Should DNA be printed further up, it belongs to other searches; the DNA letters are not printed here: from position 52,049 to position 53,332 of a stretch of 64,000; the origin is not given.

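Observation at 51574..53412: Tightly coupled operon: small acidic peptide, MvdD-type ATP-grasp ligase and 4-TM protein - candidate graspetide cluster next to an RM system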

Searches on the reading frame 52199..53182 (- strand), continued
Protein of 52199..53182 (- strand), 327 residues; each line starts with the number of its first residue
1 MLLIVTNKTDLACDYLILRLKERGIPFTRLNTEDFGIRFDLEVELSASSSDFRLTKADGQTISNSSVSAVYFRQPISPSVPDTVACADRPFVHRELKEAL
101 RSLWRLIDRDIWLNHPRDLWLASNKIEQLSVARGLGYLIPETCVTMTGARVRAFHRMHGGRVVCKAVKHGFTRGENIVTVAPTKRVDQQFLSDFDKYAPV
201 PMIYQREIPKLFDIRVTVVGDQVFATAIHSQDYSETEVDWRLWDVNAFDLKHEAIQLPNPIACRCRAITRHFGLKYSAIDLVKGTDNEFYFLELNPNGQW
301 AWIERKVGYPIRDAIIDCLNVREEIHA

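Call 32: find_encoding_contigs(protein=P0011, flank=10000, max_places=6)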
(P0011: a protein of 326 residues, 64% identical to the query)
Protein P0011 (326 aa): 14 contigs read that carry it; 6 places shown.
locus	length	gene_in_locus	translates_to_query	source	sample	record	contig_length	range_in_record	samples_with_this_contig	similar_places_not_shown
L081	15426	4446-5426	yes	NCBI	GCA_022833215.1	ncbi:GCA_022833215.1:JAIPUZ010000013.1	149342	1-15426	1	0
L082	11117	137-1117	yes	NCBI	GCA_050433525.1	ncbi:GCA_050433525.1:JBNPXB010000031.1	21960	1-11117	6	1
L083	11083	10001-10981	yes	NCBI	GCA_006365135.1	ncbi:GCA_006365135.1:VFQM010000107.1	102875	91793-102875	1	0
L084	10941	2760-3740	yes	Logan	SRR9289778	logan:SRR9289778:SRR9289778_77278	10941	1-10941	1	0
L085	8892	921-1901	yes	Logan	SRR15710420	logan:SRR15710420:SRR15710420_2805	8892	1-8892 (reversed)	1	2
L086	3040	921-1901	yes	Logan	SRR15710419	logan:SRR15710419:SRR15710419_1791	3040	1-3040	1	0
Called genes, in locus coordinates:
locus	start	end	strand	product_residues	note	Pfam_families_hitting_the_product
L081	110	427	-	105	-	PF14384:BrnA_antitoxin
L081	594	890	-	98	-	PF06169:DUF982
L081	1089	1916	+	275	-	PF00557:Peptidase_M24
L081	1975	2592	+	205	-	PF20582:UPF0758_N, PF04002:RadC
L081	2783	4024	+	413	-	PF13356:Arm-DNA-bind_3 (weak), PF22022:Phage_int_M (faint), PF00589:Phage_integrase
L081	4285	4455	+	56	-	-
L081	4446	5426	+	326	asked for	PF21068:ATPgraspMvdD, PF08443:RimK (weak)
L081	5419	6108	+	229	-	-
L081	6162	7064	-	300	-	PF00929:RNase_T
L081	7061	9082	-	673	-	PF01580:FtsK_SpoIIIE (faint), PF01935:DUF87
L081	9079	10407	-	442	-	PF13289:SIR2_2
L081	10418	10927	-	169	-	PF00583:Acetyltransf_1, PF13508:Acetyltransf_7 (weak), PF08445:FR47 (faint), PF13673:Acetyltransf_10 (weak)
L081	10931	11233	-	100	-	PF08681:TacA1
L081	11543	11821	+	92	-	-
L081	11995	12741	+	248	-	PF08401:ArdcN, PF18818:MPTase-PolyVal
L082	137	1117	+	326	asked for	PF21068:ATPgraspMvdD, PF08443:RimK (weak)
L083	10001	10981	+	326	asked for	PF21068:ATPgraspMvdD, PF08443:RimK (weak)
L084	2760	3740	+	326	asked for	PF21068:ATPgraspMvdD, PF08443:RimK (weak)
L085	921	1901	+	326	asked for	PF21068:ATPgraspMvdD, PF08443:RimK (weak)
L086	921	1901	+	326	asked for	PF21068:ATPgraspMvdD, PF08443:RimK (weak)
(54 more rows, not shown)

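Call 33: find_encoding_contigs(protein=P0036, flank=9000, max_places=2)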
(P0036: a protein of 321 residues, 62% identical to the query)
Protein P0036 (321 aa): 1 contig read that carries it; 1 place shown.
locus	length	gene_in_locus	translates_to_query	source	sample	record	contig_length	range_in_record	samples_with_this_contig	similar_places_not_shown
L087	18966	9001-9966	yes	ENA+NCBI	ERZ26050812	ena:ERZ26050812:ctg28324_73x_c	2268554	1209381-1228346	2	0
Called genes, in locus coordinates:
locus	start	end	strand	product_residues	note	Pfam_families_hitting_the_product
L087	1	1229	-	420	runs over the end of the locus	PF00364:Biotin_lipoyl, PF02817:E3_binding, PF00198:2-oxoacid_dh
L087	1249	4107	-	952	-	PF16078:2-oxogl_dehyd_N (weak), PF00676:E1_dh, PF02779:Transket_pyr, PF16870:OxoGdeHyase_C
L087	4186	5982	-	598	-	PF01336:tRNA_anti-codon, PF00152:tRNA-synt_2, PF02938:GAD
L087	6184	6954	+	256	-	PF05818:TraT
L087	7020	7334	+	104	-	PF01909:NTP_transf_2, PF18765:Polbeta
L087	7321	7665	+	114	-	PF01934:HepT-like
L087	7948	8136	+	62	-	PF05818:TraT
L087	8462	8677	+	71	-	-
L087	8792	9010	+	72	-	-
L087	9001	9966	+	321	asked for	PF21068:ATPgraspMvdD, PF08443:RimK (weak)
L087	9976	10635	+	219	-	-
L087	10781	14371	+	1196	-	PF00176:SNF2-rel_dom, PF00270:DEAD, PF04851:ResIII, PF00271:Helicase_C, PF13020:NOV_C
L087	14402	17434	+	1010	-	PF06634:DUF1156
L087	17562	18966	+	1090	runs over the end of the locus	PF18731:HEPN_Swt1, PF04465:DUF499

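Call 34: find_encoding_contigs(protein=P0050, flank=9000, max_places=2)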
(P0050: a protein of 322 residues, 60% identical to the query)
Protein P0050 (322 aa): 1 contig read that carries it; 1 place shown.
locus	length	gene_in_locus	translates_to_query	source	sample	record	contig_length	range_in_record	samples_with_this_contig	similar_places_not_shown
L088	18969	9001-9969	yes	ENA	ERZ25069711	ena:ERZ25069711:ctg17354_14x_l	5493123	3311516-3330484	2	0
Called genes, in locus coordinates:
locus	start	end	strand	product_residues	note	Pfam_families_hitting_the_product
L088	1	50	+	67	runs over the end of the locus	-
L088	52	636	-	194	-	-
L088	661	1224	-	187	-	PF08207:EFP_N, PF01132:EFP, PF09285:Elong-fact-P_C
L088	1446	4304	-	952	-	PF00005:ABC_tran (faint), PF02463:SMC_N (faint), PF13191:AAA_16 (faint), PF13481:AAA_25 (faint), PF13555:AAA_29 (faint), PF20703:nSTAND1 (faint), PF13304:AAA_21 (faint), PF17755:UvrA_DNA-bind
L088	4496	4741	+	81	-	-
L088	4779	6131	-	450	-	PF05598:DUF772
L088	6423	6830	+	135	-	PF01322:Cytochrom_C_2 (weak)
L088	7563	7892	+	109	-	-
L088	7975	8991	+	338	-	-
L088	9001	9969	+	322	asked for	PF21068:ATPgraspMvdD (weak), PF08443:RimK (faint)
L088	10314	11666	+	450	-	PF05598:DUF772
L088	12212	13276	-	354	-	-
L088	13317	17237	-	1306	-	PF02384:N6_Mtase (weak), PF20473:MmeI_Mtase (weak), PF07669:Eco57I, PF20473:MmeI_Mtase, PF20466:MmeI_TRD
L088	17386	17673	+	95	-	PF05015:HigB-like_toxin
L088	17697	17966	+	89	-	PF02954:HTH_8 (weak), PF13560:HTH_31, PF01381:HTH_3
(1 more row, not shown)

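Call 35: find_encoding_contigs(protein=P0059, flank=9000, max_places=2)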
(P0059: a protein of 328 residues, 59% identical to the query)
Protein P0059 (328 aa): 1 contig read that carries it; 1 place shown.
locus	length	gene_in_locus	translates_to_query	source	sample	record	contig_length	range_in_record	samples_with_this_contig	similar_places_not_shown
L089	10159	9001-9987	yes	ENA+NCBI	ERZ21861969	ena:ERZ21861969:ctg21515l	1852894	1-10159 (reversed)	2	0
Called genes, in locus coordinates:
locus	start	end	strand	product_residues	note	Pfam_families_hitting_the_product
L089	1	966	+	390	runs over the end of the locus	-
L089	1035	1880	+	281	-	PF01738:DLH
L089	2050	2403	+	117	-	-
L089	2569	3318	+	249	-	-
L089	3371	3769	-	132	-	PF01850:PIN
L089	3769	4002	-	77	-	-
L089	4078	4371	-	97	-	-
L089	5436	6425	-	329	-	PF05598:DUF772, PF01609:DDE_Tnp_1, PF13612:DDE_Tnp_1_3 (weak), PF13359:DDE_Tnp_4, PF13751:DDE_Tnp_1_6 (weak)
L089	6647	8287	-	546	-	PF03235:GmrSD_N, PF01844:HNH (weak)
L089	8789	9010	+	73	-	-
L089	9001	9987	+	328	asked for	PF21068:ATPgraspMvdD, PF08443:RimK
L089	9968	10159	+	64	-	?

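Call 36: find_encoding_contigs(protein=P0082, flank=9000, max_places=2)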
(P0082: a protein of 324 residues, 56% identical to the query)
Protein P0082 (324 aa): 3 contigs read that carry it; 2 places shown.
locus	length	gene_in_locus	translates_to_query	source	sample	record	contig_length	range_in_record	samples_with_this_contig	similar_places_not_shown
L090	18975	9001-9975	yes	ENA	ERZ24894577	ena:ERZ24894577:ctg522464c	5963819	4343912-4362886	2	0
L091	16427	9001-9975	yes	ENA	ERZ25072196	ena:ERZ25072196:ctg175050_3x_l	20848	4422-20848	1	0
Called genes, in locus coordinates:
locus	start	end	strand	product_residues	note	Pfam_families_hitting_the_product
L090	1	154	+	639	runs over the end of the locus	PF07916:TraG_N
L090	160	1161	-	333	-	PF13203:DUF2201_N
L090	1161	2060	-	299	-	-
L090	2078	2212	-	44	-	-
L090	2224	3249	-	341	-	-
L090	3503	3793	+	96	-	-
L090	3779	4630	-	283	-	PF01507:PAPS_reduct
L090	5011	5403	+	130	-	-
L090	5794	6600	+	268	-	-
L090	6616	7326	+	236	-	-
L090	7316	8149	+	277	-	-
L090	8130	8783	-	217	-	-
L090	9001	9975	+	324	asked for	PF21068:ATPgraspMvdD, PF08443:RimK (weak)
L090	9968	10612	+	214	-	-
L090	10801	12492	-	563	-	PF01609:DDE_Tnp_1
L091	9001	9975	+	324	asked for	PF21068:ATPgraspMvdD, PF08443:RimK (weak)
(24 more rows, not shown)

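Call 47: search_solved_structures(query=window:52199-53182:-, max_evalue=0.001, show_alignments=2)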
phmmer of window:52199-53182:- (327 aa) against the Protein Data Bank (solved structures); distinct sequences matched with E-value up to 0.001: 6.
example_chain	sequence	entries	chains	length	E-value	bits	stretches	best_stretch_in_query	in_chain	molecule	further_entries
5ig8_A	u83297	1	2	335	1.2e-37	132.8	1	3-319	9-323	ATP grasp ligase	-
7m4s_A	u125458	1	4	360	3.4e-33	118.2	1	2-319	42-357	AMdnB protein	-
5ig9_A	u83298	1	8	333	7.8e-30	107.1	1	3-319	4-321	ATP grasp ligase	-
7mgv_A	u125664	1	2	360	1.5e-25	93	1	2-306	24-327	CdnC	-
9bou_A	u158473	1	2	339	3e-25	92.1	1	2-318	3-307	MvdD-like pre-ATP grasp domain-containing protein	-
7drm_A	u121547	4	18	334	3.2e-07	32.8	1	124-319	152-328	ATP-grasp domain-containing protein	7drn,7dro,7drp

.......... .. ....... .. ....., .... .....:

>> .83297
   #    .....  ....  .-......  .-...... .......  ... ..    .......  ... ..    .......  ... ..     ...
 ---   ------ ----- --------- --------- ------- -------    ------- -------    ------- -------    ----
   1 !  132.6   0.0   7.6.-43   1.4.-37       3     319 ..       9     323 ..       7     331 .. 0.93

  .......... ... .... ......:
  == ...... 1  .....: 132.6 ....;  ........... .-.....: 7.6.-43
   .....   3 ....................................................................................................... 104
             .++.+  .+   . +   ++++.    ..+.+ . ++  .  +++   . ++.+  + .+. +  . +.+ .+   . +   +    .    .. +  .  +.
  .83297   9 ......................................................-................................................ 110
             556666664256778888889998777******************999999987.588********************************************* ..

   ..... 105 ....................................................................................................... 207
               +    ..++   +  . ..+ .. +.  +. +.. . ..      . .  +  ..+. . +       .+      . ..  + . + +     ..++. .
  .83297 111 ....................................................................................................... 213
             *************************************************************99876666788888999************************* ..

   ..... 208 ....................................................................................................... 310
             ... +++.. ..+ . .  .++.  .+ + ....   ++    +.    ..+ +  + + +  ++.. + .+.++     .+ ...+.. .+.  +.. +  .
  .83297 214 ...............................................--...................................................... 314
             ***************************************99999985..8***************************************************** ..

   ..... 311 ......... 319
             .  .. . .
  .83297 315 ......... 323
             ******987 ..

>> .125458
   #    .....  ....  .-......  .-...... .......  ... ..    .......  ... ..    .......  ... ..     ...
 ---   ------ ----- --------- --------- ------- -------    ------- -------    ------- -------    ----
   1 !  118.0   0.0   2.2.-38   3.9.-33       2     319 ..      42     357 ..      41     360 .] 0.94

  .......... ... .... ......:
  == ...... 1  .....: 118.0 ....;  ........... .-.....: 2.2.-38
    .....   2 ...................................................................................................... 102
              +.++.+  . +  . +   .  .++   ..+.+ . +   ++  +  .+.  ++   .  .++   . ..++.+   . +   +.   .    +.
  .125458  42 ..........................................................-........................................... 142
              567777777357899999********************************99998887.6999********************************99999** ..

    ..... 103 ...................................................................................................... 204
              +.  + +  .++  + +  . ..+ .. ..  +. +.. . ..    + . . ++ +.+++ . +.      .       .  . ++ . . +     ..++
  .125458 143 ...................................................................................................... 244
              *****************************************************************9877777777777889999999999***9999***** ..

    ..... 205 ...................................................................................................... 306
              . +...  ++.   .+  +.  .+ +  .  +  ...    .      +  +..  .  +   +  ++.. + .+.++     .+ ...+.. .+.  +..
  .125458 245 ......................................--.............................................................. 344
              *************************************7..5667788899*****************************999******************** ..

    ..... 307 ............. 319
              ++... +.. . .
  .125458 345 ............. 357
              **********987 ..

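Call 58: search_protein_families(library=pfam, proteins=[L015:6951-7583:+, L033:6980-7714:+, L017:5069-5665:+, L014:6959-7552:+, L030:6966-7538:+, L046:2850-3488:+, L021:6962-7612:+], max_evalue=1)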
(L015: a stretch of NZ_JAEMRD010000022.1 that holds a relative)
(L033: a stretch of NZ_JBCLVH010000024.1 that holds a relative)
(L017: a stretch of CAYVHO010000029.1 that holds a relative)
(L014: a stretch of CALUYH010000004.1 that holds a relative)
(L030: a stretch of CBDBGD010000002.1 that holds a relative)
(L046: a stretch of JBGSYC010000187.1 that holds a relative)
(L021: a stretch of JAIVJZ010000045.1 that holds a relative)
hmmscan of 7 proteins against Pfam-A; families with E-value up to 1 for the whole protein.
L015:6951-7583:+ (210 aa): 2 families
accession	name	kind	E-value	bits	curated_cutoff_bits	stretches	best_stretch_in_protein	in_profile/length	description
PF19915.4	bpX0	-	0.23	12.2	27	0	177-204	4-31/161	MoxR-vWA-beta-propeller ternary system domain bpX0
PF10933.14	DUF2827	-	0.3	10.3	25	1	15-70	46-101/362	Protein of unknown function (DUF2827)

L033:6980-7714:+ (244 aa): 1 family
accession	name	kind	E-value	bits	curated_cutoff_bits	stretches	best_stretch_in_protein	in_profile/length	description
PF04226.18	Transgly_assoc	-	0.12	13.1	25.3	1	213-233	25-44/49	Transglycosylase associated protein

L017:5069-5665:+ (198 aa): 1 family
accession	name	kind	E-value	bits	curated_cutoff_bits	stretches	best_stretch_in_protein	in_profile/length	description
PF01988.24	VIT1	-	5.5e-05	23.5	28.1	1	20-119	90-186/214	VIT family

L014:6959-7552:+ (197 aa): 2 families
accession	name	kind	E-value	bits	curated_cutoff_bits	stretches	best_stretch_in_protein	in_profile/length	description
PF24838.2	8xMP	-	0.016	15.5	30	1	36-101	3-72/136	Octameric membrane protein family (8xMP)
PF20990.2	DUF2207_C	-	0.51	10.4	33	1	44-107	126-182/247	Predicted membrane protein (DUF2207) C-terminal domain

L030:6966-7538:+ (190 aa): 3 families
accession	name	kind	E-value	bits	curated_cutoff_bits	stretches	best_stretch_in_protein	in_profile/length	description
PF11821.13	ActD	-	0.031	14.4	25.7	1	17-137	17-133/170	Alternative complex III, ActD subunit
PF14342.11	DUF4396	-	0.033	15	27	1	52-107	7-59/141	Domain of unknown function (DUF4396)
PF01292.26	Ni_hydr_CYTB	-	0.26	11.5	30.1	0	62-183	14-122/179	Prokaryotic cytochrome b561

L046:2850-3488:+ (212 aa): 4 families
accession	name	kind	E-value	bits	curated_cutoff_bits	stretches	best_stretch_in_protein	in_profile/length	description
PF09991.14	DUF2232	-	0.014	15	27.8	1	61-139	61-138/290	Predicted membrane protein (DUF2232)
PF14004.11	DUF4227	-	0.015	15.6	27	1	97-140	15-58/71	Protein of unknown function (DUF4227)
PF02652.20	Lactate_perm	-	0.017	14.3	27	1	53-187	173-301/522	L-lactate permease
PF06703.16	SPC25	-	0.023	14.9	24.3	1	46-142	18-115/159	Microsomal signal peptidase 25 kDa subunit (SPC25)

L021:6962-7612:+ (216 aa): 3 families
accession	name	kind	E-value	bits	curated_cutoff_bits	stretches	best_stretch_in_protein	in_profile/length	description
PF20990.2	DUF2207_C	-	0.0011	19.2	33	1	47-125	103-186/247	Predicted membrane protein (DUF2207) C-terminal domain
PF23565.1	ARM_TANGO6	-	0.031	14.2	27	1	150-186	39-75/260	Transport and Golgi organization protein 6 homolog, ARM-like repeat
PF12650.12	DUF3784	-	0.098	13.3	28.1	1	63-122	29-88/94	Domain of unknown function (DUF3784)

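Call 59: find_encoding_contigs(protein=P0042, flank=9000, max_places=1)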
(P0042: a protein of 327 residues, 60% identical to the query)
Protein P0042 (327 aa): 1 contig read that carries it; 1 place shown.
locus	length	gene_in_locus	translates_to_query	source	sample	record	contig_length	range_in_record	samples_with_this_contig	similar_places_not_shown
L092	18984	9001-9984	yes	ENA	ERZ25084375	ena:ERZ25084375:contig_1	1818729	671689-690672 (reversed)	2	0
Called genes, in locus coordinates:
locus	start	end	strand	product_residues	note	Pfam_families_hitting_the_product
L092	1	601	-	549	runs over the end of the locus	PF00665:rve, PF27155:Y4rL_C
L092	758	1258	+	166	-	PF27155:Y4rL_C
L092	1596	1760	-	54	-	-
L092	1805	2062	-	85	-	-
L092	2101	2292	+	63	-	-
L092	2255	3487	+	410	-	PF04055:Radical_SAM, PF13353:Fer4_12 (weak)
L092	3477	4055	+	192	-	PF13640:2OG-FeII_Oxy_3, PF13661:2OG-FeII_Oxy_4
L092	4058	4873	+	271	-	-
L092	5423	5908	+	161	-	-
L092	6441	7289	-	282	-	PF13276:HTH_21, PF00665:rve, PF13683:rve_3, PF13333:rve_2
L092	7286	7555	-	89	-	PF01527:HTH_Tnp_1, PF13384:HTH_23 (weak), PF13518:HTH_28 (weak)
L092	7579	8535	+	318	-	PF13276:HTH_21, PF00665:rve, PF13683:rve_3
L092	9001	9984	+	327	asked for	PF21068:ATPgraspMvdD (weak), PF08443:RimK (weak)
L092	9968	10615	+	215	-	-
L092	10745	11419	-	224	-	-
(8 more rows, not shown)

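Call 60: find_encoding_contigs(protein=P0043, flank=9000, max_places=1)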
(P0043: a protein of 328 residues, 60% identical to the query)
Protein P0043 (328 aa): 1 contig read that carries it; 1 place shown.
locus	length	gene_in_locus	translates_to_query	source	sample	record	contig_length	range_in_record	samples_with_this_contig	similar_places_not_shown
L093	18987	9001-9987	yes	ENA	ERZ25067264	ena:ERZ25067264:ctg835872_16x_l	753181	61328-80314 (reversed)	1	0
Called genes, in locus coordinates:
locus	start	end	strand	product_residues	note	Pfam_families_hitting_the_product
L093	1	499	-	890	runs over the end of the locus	PF01555:N6_N4_Mtase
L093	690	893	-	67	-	PF00313:CSD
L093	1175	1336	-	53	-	-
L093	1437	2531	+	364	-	PF13565:HTH_32 (faint), PF13683:rve_3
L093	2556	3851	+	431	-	PF00211:Guanylate_cyc (weak)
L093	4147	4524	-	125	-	-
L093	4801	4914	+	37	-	-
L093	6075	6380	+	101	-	-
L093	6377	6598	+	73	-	PF10049:DUF2283 (weak)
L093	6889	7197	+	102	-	-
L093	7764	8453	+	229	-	PF04298:Zn_peptidase_2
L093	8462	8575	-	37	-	-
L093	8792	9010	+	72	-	-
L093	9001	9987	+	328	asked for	PF21068:ATPgraspMvdD, PF08443:RimK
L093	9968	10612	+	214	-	-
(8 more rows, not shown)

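Call 61: find_encoding_contigs(protein=P0072, flank=9000, max_places=1)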
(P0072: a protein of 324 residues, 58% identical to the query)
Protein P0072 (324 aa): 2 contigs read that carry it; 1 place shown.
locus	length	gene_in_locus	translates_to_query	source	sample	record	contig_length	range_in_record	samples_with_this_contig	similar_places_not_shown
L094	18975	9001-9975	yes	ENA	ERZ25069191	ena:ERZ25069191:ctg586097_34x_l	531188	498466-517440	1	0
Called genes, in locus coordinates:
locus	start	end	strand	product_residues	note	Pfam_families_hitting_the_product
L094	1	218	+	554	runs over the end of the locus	PF02776:TPP_enzyme_N, PF00205:TPP_enzyme_M, PF02775:TPP_enzyme_C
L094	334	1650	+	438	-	PF00171:Aldedh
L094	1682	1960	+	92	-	PF02604:PhdYeFM_antitox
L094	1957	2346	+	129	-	PF01850:PIN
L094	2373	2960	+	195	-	-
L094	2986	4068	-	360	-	PF01381:HTH_3, PF12844:HTH_19 (weak), PF13560:HTH_31, PF06114:Peptidase_M78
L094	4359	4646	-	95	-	PF13560:HTH_31 (weak), PF01381:HTH_3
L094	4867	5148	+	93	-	-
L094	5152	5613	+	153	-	-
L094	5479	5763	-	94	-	-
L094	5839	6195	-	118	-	-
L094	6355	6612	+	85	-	PF22513:FitA-like_RHH (weak)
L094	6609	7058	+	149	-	PF01850:PIN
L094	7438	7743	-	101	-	PF13560:HTH_31 (weak), PF01381:HTH_3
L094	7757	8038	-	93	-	PF05015:HigB-like_toxin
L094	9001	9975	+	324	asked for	PF21068:ATPgraspMvdD (weak), PF08443:RimK (weak)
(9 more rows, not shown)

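Call 62: find_encoding_contigs(protein=P0064, flank=9000, max_places=1)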
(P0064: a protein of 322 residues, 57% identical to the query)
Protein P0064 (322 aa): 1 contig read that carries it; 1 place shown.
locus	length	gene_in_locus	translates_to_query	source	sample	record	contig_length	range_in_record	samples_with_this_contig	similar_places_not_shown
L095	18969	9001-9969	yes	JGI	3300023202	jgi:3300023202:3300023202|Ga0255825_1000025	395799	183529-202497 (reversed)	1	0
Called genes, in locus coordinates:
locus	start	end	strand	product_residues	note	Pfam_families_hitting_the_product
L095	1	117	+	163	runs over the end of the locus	PF16677:GP3_package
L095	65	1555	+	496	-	-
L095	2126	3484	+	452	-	-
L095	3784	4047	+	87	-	-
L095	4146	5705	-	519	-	-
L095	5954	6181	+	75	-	-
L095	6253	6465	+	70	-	-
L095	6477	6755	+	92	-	-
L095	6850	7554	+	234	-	PF00589:Phage_integrase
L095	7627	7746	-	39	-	-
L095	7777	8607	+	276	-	PF13487:HD_5, PF01966:HD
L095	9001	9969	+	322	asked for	PF21068:ATPgraspMvdD, PF08443:RimK (weak)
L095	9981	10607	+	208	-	-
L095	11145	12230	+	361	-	PF13384:HTH_23, PF13518:HTH_28, PF13551:HTH_29, PF13565:HTH_32, PF13358:DDE_3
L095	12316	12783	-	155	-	-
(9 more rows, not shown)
